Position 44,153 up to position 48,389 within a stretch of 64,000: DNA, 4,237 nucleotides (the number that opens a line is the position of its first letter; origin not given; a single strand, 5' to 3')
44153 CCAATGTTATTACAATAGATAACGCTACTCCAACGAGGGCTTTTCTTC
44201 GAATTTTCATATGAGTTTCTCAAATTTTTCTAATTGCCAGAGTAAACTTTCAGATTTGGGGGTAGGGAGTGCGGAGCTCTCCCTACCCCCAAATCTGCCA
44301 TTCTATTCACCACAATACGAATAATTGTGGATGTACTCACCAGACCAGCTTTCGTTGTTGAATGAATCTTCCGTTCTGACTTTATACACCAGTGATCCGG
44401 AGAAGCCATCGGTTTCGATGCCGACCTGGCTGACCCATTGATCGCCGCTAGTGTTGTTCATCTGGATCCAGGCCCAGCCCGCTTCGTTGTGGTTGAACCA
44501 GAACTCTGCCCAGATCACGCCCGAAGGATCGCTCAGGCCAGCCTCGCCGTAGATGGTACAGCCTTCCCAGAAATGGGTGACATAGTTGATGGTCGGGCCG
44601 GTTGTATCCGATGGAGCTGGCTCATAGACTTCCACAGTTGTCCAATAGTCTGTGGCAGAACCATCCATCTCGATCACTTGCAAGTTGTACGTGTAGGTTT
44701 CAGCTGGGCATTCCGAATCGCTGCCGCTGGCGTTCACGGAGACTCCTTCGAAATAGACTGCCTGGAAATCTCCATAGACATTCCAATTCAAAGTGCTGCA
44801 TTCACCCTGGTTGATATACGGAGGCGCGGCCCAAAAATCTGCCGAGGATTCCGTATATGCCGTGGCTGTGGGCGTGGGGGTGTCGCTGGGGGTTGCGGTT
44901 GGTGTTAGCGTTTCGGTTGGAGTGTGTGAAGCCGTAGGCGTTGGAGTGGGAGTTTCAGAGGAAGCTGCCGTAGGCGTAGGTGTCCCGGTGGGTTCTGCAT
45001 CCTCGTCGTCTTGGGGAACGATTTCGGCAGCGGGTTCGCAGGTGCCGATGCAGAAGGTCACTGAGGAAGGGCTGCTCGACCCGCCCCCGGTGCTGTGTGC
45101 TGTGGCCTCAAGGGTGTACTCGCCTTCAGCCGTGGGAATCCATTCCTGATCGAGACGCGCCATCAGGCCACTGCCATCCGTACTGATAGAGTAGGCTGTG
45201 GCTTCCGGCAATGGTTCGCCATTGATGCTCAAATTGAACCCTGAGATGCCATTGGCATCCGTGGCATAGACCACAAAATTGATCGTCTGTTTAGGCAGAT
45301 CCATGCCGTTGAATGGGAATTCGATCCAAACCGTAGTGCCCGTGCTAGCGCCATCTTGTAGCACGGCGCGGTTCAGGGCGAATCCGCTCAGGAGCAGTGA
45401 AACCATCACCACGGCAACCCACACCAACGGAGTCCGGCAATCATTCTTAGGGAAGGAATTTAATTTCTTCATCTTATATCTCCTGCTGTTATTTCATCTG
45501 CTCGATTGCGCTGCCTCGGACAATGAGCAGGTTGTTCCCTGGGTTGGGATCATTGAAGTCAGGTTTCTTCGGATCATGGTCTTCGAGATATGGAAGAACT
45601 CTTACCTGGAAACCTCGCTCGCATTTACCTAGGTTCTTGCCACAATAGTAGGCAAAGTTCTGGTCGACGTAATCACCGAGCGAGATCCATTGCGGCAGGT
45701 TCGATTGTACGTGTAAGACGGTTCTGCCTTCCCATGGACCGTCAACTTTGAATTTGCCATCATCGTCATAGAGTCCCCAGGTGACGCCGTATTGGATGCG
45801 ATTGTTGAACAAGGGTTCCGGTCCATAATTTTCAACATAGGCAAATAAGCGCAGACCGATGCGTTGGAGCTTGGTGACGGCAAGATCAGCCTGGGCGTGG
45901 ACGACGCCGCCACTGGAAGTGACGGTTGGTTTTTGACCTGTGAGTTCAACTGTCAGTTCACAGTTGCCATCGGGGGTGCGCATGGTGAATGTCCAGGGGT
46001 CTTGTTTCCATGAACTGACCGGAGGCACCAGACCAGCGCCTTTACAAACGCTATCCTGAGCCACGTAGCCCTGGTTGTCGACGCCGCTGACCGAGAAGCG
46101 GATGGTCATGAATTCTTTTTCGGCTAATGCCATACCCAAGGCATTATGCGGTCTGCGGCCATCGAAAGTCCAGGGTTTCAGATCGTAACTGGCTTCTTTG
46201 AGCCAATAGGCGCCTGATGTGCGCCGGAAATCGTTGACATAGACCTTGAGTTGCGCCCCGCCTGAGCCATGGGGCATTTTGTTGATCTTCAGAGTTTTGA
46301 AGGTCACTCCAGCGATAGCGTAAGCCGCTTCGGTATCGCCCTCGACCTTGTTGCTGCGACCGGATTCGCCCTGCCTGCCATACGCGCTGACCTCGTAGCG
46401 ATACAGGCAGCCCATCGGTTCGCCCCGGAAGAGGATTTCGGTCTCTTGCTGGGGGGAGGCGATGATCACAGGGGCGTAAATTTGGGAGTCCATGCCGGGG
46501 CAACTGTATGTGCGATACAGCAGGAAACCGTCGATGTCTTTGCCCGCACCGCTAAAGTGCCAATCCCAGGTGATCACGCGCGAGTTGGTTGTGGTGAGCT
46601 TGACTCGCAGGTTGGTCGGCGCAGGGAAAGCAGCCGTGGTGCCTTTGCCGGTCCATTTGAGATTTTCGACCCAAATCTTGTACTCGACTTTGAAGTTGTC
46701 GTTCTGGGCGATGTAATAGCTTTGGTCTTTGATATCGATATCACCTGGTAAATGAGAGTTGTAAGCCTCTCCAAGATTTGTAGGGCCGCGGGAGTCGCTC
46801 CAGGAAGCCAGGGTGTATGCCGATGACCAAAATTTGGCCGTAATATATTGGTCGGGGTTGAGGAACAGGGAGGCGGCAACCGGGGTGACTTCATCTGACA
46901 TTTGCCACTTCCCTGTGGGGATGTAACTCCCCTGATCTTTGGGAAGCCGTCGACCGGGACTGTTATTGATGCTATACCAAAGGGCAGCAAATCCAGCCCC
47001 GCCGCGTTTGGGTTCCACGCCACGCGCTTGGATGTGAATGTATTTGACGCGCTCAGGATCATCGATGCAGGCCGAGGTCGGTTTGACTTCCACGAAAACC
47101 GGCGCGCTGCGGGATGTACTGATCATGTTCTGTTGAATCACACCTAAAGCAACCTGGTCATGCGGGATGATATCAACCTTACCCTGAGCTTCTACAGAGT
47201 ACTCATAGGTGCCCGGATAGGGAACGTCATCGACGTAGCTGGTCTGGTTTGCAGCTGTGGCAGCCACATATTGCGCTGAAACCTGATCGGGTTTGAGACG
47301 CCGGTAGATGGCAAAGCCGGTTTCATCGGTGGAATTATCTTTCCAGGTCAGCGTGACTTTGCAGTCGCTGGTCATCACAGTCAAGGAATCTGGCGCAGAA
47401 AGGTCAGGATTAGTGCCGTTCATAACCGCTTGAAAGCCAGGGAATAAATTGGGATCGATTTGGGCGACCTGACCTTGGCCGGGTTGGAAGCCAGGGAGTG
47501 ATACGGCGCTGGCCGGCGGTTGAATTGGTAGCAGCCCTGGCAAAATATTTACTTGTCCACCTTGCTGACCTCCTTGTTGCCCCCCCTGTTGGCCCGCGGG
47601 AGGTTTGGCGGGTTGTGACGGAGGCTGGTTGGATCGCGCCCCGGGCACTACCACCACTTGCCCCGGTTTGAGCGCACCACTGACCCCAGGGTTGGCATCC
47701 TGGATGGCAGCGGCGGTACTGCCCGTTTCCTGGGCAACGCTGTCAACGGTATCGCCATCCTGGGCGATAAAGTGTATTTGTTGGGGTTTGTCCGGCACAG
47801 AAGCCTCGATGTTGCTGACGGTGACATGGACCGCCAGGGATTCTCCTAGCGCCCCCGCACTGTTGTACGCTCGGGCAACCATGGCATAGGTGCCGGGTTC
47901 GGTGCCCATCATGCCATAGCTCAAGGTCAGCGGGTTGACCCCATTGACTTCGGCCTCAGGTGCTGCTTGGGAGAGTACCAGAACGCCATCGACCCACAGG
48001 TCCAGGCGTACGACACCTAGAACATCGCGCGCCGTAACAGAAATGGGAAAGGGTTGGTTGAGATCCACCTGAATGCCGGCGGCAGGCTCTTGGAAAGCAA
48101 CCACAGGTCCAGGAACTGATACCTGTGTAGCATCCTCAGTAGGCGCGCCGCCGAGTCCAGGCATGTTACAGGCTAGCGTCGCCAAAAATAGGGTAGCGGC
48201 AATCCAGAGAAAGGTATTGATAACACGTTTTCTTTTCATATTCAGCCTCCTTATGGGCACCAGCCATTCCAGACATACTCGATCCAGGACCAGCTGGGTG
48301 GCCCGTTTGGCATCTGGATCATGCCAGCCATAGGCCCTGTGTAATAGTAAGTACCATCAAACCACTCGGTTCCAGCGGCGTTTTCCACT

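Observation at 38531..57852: Regulator-linked, paralog-rich operon of secreted lipoproteins carrying four divergent HExxH zincin domains (candidate undescribed extracellular system)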

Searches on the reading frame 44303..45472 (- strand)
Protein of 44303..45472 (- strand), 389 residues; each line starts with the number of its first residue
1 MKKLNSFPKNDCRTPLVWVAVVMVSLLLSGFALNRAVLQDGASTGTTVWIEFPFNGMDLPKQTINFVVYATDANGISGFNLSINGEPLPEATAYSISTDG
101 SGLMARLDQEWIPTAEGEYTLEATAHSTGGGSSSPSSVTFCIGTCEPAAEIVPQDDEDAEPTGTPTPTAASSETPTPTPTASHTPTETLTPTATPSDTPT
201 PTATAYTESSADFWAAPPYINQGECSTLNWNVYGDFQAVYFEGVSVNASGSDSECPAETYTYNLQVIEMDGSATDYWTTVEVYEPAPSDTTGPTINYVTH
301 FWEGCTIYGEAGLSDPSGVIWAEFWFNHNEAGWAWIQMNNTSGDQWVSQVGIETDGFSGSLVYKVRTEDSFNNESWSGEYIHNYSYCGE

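Call 4: search_protein_families(library=pfam, proteins=[window:44303-45472:-], max_evalue=0.1)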
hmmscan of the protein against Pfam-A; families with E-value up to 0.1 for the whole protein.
window:44303-45472:- (389 aa): 2 families
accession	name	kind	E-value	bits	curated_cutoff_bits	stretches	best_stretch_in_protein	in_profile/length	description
PF17957.7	Big_7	-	0.0003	21.8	24.1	1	47-123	2-70/70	Bacterial Ig domain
PF14415.11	DUF4424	-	0.085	12.5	27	0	43-119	46-122/306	Domain of unknown function (DUF4424)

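Call 5: search_protein_families(library=ncbifam, proteins=[window:44303-45472:-], max_evalue=0.1)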
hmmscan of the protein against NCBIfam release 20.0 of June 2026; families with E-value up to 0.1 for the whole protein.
window:44303-45472:- (389 aa): 0 families

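Call 102: search_protein_families(library=padloc, proteins=[window:44303-45472:-], max_evalue=0.001)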
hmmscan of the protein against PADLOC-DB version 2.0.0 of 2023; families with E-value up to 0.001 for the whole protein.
window:44303-45472:- (389 aa): 0 families

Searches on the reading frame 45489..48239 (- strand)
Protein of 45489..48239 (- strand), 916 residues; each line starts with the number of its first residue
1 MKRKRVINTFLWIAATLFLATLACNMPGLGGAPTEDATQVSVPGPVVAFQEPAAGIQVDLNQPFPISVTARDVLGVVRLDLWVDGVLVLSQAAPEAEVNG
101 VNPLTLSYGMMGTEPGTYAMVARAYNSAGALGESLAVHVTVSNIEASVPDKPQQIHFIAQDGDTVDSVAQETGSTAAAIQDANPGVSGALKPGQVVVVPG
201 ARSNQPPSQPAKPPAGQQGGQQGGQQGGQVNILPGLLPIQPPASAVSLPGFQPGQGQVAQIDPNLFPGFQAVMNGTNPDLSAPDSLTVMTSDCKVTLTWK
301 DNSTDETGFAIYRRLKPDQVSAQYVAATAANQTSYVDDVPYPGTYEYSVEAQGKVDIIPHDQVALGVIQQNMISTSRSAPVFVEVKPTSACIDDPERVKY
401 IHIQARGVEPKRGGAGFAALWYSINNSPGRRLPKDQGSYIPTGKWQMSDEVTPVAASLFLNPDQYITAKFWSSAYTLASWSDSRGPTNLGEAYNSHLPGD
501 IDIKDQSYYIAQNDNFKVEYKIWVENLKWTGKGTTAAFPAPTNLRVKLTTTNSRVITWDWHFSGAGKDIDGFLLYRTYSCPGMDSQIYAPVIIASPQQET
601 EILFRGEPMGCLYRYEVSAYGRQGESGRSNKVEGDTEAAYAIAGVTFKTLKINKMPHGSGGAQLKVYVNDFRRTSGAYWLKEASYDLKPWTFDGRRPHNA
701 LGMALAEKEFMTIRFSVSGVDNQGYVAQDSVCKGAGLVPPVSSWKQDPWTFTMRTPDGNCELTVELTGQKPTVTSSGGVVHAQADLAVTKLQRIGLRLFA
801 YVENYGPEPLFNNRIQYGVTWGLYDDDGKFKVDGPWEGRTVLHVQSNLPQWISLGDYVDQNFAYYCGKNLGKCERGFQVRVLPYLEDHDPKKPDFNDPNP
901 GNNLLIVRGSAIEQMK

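Call 4: search_protein_families(library=pfam, proteins=[window:45489-48239:-], max_evalue=0.1)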
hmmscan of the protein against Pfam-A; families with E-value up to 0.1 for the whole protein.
window:45489-48239:- (916 aa): 7 families
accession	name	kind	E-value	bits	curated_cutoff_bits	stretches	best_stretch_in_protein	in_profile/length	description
PF17957.7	Big_7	-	7.5e-07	30.1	24.1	1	45-93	1-49/70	Bacterial Ig domain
PF00041.27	fn3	-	1.1e-05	26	25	1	540-634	2-83/84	Fibronectin type III domain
PF01476.26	LysM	-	2.8e-05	24.4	20.9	1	161-199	5-43/43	LysM domain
PF23577.1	LysM_RLK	-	0.0056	17.1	27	1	160-187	6-33/44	LysM domain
PF24058.1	DUF7359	-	0.058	13.6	27.5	0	544-577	25-61/123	Domain of unknown function (DUF7359)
PF23462.1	LysM3_NFP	-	0.06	14.3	28.1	0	157-183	5-31/48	NFP LysM3 domain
PF05489.18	Phage_tail_X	-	0.071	13.2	22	0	157-195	3-48/60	Phage Tail Protein X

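Call 5: search_protein_families(library=ncbifam, proteins=[window:45489-48239:-], max_evalue=0.1)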
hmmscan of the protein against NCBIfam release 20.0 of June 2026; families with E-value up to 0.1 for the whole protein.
window:45489-48239:- (916 aa): 1 family
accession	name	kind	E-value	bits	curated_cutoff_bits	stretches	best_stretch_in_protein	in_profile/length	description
NF008050.0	PRK10783.1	equivalog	0.033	12.5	508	1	110-204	299-393/457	murein transglycosylase D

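Call 90: search_solved_structures(query=window:45489-48239:-, max_evalue=1)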
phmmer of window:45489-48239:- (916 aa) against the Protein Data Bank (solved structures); distinct sequences matched with E-value up to 1: 11.
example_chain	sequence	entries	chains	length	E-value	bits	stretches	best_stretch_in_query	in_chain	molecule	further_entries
8bvo_A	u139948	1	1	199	0.00042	21.8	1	534-632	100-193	Titin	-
4xcm_A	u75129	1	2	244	0.00065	21.1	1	154-215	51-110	Cell wall-binding endopeptidase-related protein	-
8bxr_A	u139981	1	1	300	0.00091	20.7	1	534-633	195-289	Titin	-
5k2l_A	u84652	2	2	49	0.0012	20.3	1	157-199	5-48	Chitinase, lysozyme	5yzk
5yz6_A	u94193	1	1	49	0.0048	18.3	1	157-199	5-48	Chitinase, lysozyme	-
4uz2_A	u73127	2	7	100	0.0058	18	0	157-201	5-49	CELL WALL-BINDING ENDOPEPTIDASE-RELATED PROTEIN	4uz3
4a1i_A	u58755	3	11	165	0.012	16.9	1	158-201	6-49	PUTATIVE L, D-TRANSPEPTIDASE YKUD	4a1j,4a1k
2mtz_A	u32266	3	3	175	0.013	16.9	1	158-201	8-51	Putative L,D-transpeptidase YkuD | L, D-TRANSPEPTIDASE YKUD | PUTATIVE L, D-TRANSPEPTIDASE YKUD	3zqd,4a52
1y7m_A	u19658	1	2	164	0.013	16.8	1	158-201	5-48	hypothetical protein BSU14040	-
9kvu_A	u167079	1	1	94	0.1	13.9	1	45-142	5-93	bacterial immunoglobulin domain B1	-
9g1y_C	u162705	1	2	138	0.32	12.2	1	280-354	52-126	Nanobody 3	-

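Call 102: search_protein_families(library=padloc, proteins=[window:45489-48239:-], max_evalue=0.001)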
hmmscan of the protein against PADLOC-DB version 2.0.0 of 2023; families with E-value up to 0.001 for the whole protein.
window:45489-48239:- (916 aa): 0 families
